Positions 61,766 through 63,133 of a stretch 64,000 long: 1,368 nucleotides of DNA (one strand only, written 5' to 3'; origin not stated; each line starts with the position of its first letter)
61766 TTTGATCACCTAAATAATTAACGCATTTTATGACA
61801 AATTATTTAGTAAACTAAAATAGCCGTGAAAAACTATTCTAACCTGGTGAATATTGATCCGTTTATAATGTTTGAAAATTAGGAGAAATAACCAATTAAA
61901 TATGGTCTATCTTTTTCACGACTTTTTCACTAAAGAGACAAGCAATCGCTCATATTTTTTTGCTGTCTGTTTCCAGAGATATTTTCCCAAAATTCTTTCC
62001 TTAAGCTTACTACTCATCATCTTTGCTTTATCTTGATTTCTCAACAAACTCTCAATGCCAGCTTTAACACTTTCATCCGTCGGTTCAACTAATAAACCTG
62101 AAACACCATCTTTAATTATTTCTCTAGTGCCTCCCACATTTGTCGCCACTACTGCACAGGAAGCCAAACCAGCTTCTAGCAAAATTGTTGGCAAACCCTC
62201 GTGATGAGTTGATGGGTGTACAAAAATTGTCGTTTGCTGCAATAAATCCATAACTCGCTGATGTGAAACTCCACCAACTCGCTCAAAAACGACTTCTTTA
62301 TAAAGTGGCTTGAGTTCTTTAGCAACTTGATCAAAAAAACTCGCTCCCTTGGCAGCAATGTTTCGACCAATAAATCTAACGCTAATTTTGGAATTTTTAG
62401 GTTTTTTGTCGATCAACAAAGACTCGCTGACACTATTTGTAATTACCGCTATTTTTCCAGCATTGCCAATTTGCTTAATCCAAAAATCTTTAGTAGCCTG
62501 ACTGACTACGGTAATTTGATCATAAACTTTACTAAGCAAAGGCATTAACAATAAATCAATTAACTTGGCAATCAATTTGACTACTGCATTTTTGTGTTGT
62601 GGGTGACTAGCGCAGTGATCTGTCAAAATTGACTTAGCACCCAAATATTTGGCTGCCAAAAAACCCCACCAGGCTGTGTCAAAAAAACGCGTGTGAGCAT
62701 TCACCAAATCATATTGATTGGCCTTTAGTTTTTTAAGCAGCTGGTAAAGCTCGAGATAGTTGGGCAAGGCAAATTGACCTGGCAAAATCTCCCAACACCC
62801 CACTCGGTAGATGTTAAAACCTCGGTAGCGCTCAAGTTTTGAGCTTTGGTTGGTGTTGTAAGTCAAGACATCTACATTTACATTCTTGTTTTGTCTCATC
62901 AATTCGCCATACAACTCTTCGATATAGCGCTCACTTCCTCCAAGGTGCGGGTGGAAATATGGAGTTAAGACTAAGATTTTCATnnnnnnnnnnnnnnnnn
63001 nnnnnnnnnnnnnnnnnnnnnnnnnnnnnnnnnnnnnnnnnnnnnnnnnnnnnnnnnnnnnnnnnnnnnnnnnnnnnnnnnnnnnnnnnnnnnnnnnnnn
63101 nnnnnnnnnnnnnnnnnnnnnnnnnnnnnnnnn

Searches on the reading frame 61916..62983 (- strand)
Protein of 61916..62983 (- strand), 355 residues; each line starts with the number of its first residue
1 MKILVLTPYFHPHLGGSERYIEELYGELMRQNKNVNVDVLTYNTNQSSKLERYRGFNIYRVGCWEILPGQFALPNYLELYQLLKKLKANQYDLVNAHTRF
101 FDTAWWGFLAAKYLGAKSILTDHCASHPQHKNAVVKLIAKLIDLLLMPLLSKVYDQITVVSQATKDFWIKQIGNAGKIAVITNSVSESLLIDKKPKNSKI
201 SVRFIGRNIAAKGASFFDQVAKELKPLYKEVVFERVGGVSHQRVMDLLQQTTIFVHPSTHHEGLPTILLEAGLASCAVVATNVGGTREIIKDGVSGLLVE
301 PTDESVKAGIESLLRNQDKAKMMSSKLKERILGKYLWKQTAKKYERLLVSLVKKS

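Call 20: find_encoding_contigs(protein=window:61916-62983:-, flank=10000, max_places=3)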
Protein window:61916-62983:- (355 aa): 3 contigs read that carry it; 1 place shown.
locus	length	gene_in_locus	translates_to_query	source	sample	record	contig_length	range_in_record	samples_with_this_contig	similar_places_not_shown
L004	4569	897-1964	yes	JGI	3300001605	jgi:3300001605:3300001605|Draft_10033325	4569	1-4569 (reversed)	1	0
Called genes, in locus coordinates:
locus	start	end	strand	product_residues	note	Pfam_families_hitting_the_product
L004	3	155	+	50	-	?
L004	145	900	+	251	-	PF00535:Glycos_transf_2, PF13641:Glyco_tranf_2_3 (weak)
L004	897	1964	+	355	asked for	PF13439:Glyco_transf_4, PF13477:Glyco_trans_4_2 (weak), PF13579:Glyco_trans_4_4, PF13692:Glyco_trans_1_4, PF00534:Glycos_transf_1, PF13524:Glyco_trans_1_2 (weak)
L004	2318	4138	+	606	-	PF01807:Zn_ribbon_DnaG, PF08275:DNAG_N, PF01751:Toprim, PF13155:Toprim_2, PF13362:Toprim_3 (weak), PF13662:Toprim_4, PF10410:DnaB_bind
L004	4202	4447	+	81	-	PF02583:Trns_repr_metal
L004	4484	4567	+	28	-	?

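Call 61: search_protein_families(library=ncbifam, proteins=[window:61916-62983:-], max_evalue=0.000001)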
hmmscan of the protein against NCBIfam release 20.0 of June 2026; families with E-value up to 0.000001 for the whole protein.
window:61916-62983:- (355 aa): 16 families
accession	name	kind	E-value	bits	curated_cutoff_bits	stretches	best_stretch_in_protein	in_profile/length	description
NF041876.1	EPS_EpsE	equivalog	8e-18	64.8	400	1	211-342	256-387/389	exopolysaccharide biosynthesis GT4 family glycosyltransferase EpsE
TIGR02149.1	glgA_Coryne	subfamily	3.3e-17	62.7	302.4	1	239-347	272-386/391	glycogen synthase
TIGR03088.1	stp2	hypoth_equivalog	3.9e-15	55.8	409.05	1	242-348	264-370/374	TIGR03088 family PEP-CTERM/XrtA system glycosyltransferase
NF047684.1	TeichurnBiosyTuaC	equivalog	4.2e-13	49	550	1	236-345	275-383/391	teichuronic acid biosynthesis protein TuaC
TIGR03999.1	thiol_BshA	equivalog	1.9e-12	46.8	273.7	1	241-350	263-372/375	N-acetyl-alpha-D-glucosaminyl L-malate synthase BshA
TIGR03449.1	mycothiol_MshA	equivalog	3.1e-12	46.1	462.5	1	189-347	244-399/406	D-inositol-3-phosphate glycosyltransferase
NF038229.1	Glyco4_Geo_Pelo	equivalog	1.9e-11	43.6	400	1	233-352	220-337/338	GPMC system family 4 glycosyltransferase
TIGR04063.1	stp3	hypoth_equivalog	2.4e-11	43.1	442.05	1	225-349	266-393/397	TIGR04063 family PEP-CTERM/XrtA system glycosyltransferase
NF012028.0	PRK15484.1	subfamily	1.4e-10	40.8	618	1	215-349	243-376/380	lipopolysaccharide N-acetylglucosaminyltransferase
NF041010.1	glycosy_Agl16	equivalog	5.4e-10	38.7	575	0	1-219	1-199/352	glycosylation protein Agl16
TIGR02472.1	sucr_P_syn_N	equivalog_domain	7.2e-10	38.3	576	1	249-346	339-436/439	sucrose-phosphate synthase, putative, glycosyltransferase domain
NF041139.1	TreT_Thcocales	equivalog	9.4e-09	34.5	775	1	212-349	275-410/412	trehalose synthase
TIGR02470.1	sucr_synth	equivalog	1.2e-08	33.5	810.4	1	250-343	643-740/784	sucrose synthase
NF050056.1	ProtGlycPglH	equivalog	2e-08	33.7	600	0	247-344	249-346/354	GalNAc-alpha-(1->4)-GalNAc-alpha-(1->3)-diNAcBac-PP-undecaprenol alpha-1,4-N-acetyl-D-galactosaminyltransferase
NF053787.1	GlcN_PG_synth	equivalog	4.2e-08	32.4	480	0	240-343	251-351/361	N-acetylglucosaminyl phosphatidylglycerol synthase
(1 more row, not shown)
